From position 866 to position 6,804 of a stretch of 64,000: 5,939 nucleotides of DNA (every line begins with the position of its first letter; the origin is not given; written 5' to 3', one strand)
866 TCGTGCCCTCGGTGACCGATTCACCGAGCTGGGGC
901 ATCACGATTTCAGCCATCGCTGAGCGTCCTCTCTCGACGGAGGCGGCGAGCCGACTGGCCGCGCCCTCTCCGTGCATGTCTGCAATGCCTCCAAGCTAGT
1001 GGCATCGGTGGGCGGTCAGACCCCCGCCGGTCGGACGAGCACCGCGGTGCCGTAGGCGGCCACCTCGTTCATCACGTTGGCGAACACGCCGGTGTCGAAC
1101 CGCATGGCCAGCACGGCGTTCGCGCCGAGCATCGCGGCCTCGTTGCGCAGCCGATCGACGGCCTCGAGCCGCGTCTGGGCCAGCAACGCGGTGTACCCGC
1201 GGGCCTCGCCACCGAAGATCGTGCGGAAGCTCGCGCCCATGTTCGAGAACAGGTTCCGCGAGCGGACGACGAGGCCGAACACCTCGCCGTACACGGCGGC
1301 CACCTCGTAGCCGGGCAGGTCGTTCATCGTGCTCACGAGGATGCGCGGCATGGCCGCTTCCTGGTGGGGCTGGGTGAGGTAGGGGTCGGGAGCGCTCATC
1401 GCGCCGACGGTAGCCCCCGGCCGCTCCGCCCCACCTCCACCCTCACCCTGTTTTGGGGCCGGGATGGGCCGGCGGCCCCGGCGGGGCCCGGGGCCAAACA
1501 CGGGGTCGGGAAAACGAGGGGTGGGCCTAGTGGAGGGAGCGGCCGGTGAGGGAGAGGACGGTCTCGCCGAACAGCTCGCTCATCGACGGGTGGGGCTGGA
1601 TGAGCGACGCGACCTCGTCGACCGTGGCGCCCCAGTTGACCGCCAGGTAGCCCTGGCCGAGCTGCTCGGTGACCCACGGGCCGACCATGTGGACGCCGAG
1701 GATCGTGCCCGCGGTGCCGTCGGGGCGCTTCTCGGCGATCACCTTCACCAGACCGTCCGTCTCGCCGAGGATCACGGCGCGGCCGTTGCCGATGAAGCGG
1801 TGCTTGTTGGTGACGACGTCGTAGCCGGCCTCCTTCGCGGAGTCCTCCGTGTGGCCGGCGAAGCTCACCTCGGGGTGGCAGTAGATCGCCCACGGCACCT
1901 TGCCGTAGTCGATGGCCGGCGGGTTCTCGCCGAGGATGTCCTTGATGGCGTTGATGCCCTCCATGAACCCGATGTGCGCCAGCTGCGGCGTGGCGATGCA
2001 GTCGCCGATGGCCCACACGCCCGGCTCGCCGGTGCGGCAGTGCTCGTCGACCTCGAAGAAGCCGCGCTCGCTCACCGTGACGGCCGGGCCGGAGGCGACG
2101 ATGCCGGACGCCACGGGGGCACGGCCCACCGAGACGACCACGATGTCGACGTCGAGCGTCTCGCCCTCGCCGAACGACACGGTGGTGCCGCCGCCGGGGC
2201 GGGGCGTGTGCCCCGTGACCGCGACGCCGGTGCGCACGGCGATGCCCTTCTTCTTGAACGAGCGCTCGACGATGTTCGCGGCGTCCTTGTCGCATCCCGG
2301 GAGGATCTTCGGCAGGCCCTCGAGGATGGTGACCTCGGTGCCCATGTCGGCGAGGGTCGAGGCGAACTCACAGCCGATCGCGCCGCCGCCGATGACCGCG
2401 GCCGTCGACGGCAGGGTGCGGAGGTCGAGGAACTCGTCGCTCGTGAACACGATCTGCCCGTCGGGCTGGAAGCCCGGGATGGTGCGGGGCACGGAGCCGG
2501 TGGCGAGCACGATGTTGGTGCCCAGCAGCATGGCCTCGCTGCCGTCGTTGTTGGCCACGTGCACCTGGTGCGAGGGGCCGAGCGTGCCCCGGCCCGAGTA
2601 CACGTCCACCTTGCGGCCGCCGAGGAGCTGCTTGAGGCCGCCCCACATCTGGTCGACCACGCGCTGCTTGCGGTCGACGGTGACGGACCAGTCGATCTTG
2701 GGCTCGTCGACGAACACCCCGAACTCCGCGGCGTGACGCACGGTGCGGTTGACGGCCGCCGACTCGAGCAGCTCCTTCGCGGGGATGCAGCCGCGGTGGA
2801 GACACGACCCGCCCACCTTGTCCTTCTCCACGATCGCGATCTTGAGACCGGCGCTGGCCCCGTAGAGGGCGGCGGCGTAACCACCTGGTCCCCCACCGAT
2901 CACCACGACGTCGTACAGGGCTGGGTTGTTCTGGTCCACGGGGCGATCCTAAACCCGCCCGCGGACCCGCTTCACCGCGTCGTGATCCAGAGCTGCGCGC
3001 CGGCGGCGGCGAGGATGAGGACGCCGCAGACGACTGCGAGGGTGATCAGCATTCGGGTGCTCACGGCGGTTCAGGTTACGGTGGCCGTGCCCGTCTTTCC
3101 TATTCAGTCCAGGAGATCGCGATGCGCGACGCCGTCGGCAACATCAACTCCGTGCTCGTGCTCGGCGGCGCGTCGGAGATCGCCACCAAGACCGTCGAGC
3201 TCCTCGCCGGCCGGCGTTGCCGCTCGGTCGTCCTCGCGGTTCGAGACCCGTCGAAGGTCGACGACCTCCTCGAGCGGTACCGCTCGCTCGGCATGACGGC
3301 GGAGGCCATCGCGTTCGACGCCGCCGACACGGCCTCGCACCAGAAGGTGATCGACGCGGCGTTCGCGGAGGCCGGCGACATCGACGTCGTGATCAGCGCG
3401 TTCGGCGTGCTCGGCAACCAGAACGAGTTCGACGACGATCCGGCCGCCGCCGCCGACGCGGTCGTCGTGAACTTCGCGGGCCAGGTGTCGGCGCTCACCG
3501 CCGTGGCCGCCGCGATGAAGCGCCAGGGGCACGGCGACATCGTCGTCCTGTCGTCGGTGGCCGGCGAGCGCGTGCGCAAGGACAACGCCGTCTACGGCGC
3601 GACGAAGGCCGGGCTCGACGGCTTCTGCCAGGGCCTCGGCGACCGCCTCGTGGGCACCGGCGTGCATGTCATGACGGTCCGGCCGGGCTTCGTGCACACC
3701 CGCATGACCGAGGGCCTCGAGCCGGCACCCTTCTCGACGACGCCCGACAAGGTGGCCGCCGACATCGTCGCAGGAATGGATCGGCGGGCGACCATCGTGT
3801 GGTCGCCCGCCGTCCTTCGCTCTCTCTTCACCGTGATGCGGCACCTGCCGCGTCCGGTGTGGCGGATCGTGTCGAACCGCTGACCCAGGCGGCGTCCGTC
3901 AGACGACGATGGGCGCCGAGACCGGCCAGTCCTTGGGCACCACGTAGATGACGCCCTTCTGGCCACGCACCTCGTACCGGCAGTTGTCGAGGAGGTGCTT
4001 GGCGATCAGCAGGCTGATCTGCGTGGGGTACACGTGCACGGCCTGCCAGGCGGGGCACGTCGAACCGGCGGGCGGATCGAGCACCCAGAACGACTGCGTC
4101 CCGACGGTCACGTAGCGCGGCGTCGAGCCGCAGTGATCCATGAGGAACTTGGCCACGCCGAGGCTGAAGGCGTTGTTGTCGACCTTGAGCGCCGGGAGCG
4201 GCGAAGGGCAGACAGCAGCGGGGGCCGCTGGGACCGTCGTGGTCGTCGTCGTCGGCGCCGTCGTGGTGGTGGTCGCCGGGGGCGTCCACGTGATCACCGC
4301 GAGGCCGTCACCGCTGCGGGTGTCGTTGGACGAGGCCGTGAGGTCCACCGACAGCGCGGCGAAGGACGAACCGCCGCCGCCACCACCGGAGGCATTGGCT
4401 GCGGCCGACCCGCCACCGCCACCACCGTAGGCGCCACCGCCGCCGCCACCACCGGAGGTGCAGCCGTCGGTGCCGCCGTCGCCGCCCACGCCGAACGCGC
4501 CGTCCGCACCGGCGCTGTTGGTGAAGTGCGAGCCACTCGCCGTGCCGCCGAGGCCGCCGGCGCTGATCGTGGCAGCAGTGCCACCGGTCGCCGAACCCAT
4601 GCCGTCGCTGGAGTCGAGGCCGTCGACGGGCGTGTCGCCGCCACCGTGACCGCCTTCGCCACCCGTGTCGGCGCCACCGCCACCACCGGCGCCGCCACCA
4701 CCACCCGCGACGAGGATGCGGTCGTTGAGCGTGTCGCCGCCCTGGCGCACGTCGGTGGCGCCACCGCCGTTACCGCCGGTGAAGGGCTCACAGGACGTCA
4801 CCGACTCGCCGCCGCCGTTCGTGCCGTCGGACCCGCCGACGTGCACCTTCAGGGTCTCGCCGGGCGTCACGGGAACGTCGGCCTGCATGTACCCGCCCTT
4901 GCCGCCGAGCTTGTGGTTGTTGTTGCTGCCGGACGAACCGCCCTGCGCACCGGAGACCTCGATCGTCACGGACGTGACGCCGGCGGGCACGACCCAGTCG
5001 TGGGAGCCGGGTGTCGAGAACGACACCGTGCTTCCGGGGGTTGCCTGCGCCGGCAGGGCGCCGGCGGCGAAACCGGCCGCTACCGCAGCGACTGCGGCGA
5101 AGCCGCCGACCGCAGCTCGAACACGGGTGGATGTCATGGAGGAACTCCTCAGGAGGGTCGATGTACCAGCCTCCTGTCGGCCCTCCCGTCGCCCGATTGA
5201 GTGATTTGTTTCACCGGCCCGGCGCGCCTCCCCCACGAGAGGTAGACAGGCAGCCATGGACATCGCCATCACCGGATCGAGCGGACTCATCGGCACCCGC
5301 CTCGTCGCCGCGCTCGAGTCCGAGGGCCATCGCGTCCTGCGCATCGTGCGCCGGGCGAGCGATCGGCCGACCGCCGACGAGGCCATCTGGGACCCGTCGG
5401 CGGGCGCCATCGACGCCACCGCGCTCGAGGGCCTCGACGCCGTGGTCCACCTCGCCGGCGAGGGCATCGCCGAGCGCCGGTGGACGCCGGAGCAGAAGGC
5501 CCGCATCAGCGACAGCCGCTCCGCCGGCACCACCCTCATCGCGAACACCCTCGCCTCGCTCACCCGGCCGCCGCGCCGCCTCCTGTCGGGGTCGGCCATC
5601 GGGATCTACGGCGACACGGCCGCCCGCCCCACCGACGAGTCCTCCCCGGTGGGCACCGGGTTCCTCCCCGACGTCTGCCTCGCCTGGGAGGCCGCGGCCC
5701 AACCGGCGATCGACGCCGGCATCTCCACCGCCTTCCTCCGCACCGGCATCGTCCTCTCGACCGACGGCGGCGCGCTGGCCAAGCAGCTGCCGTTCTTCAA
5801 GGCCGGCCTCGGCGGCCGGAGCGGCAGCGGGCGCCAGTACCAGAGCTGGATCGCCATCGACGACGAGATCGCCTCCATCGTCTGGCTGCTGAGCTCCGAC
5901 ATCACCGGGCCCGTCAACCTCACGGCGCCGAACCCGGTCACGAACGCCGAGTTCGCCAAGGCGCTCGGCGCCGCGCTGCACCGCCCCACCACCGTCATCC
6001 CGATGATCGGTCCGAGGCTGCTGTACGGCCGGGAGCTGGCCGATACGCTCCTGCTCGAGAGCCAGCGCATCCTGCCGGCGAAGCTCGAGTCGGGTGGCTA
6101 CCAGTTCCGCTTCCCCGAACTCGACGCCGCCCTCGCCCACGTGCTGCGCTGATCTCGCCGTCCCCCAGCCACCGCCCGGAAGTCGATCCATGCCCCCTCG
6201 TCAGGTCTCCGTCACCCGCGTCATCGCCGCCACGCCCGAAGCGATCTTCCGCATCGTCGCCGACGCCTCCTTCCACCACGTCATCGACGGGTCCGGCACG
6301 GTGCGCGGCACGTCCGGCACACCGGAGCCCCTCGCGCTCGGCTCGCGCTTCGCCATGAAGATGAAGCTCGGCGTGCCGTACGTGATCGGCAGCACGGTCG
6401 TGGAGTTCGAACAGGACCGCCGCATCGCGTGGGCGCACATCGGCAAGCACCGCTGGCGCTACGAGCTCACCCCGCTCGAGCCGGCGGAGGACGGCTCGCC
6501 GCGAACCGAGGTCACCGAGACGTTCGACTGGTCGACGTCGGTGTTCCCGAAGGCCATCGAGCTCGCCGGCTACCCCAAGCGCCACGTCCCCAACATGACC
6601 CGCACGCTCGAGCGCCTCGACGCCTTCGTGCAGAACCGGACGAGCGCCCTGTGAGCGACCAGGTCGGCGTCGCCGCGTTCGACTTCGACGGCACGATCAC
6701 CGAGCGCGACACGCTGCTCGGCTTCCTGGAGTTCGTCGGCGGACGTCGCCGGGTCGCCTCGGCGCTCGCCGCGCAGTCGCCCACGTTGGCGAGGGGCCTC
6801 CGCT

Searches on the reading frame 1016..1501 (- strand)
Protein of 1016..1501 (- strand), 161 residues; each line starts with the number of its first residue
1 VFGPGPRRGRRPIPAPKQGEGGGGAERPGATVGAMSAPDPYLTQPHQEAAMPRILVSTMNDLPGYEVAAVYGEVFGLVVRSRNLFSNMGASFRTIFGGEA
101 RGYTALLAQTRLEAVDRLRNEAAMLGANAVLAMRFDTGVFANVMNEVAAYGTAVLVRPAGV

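Call 38: search_protein_families(library=pfam, proteins=[window:1016-1501:-], max_evalue=0.01)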
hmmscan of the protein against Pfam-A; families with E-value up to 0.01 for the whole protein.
window:1016-1501:- (161 aa): 2 families
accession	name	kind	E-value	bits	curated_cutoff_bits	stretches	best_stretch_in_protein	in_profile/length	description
PF01906.23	YbjQ_1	-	5e-33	114.2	23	1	54-156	1-103/103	Putative heavy-metal-binding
PF23025.1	YbjQ_2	-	0.0041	17.8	29.1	1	114-157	60-102/103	C2 domain-containing protein 5, YbjQ-like domain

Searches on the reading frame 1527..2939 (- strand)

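Call 38: search_protein_families(library=pfam, proteins=[window:1527-2939:-], max_evalue=0.01)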
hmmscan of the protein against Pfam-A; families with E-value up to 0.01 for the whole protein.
window:1527-2939:- (470 aa): 17 families
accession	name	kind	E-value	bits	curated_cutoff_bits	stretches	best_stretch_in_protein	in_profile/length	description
PF07992.20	Pyr_redox_2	-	6.4e-67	226.4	26.1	1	9-328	1-291/291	Pyridine nucleotide-disulphide oxidoreductase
PF02852.28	Pyr_redox_dim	-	6.1e-27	94.5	25.3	1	348-459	1-108/110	Pyridine nucleotide-disulphide oxidoreductase, dimerisation domain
PF00070.33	Pyr_redox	-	2.1e-19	70.2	22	1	180-245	2-67/82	Pyridine nucleotide-disulphide oxidoreductase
PF01134.28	GIDA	-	6.1e-09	35.9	22.1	1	10-82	1-72/391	Glucose inhibited division protein A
PF12831.13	FAD_oxidored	-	3e-07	30.5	27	1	10-46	1-38/416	FAD dependent oxidoreductase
PF00890.30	FAD_binding_2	-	3.3e-07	30.3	20.4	1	10-48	1-39/414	FAD binding domain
PF13738.12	Pyr_redox_3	-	3.4e-07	30.3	30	0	12-46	1-36/305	Pyridine nucleotide-disulphide oxidoreductase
PF03486.20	HI0933_like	-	1.1e-06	28.7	50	1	10-44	2-36/244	HI0933-like protein Rossmann domain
PF13450.12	NAD_binding_8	-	2.3e-06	28.2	21.9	0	13-46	1-35/68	NAD(P)-binding Rossmann-like domain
PF01266.30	DAO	-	5e-06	26.7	27.9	1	10-44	1-37/353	FAD dependent oxidoreductase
PF01494.25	FAD_binding_3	-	6.9e-06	26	22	1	9-42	2-35/349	FAD binding domain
PF01946.23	Thi4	-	2.6e-05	24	26.2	1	8-44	17-55/235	Thi4 family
PF00899.27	ThiF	-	6e-05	22.7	28.1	0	178-201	21-44/238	ThiF family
PF02737.24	3HCDH_N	-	0.00031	21.2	22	1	180-233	2-55/180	3-hydroxyacyl-CoA dehydrogenase, NAD binding domain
PF13434.12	Lys_Orn_oxgnase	-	0.00044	19.9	21.3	1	123-202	131-213/339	L-lysine 6-monooxygenase/L-ornithine 5-monooxygenase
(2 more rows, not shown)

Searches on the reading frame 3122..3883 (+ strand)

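Call 38: search_protein_families(library=pfam, proteins=[window:3122-3883:+], max_evalue=0.01)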
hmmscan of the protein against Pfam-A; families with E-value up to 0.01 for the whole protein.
window:3122-3883:+ (253 aa): 6 families
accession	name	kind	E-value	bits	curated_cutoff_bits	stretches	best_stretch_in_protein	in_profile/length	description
PF00106.31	adh_short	-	4.9e-34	118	26.6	1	10-200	2-191/195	short chain dehydrogenase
PF13561.12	adh_short_C2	-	4.2e-25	89.1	27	1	17-201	3-186/236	Enoyl-(Acyl carrier protein) reductase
PF08659.16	KR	-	7.4e-13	49.2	22.6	1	10-171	2-162/180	KR domain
PF13460.12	NAD_binding_10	-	0.00037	20.8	27.2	1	15-149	1-102/184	NAD(P)H-binding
PF01488.26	Shikimate_DH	-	0.0023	18.5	24.3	1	10-65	14-66/138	Shikimate / quinate 5-dehydrogenase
PF03435.24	Sacchrp_dh_NADP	-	0.0028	18.4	25.1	0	11-93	1-75/129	Saccharopine dehydrogenase NADP binding domain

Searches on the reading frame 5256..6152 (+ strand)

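Call 38: search_protein_families(library=pfam, proteins=[window:5256-6152:+], max_evalue=0.01)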
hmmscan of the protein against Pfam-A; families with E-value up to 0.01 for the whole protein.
window:5256-6152:+ (298 aa): 4 families
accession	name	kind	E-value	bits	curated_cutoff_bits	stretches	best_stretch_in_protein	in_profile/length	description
PF08338.16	DUF1731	-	1.2e-16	60.6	27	1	248-296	1-47/47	Domain of unknown function (DUF1731)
PF01370.27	Epimerase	-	7.4e-15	55.4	20.9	1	3-132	1-136/240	NAD dependent epimerase/dehydratase family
PF16363.11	GDP_Man_Dehyd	-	6.4e-05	23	27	1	5-131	2-146/332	GDP-mannose 4,6 dehydratase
PF13460.12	NAD_binding_10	-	0.0017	18.7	27.2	1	7-120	1-104/184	NAD(P)H-binding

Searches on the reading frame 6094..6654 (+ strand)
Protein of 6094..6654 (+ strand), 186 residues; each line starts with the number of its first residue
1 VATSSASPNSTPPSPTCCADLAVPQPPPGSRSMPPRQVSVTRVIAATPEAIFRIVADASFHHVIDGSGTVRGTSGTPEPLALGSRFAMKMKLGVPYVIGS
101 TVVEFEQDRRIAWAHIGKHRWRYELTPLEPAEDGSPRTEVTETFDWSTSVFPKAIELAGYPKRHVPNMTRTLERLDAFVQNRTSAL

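Call 38: search_protein_families(library=pfam, proteins=[window:6094-6654:+], max_evalue=0.01)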
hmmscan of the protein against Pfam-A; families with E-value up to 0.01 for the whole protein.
window:6094-6654:+ (186 aa): 1 family
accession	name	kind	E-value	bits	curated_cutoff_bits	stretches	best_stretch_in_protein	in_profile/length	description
PF10604.15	Polyketide_cyc2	-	3e-09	37.7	27.4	1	37-177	3-139/142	Polyketide cyclase / dehydrase and lipid transport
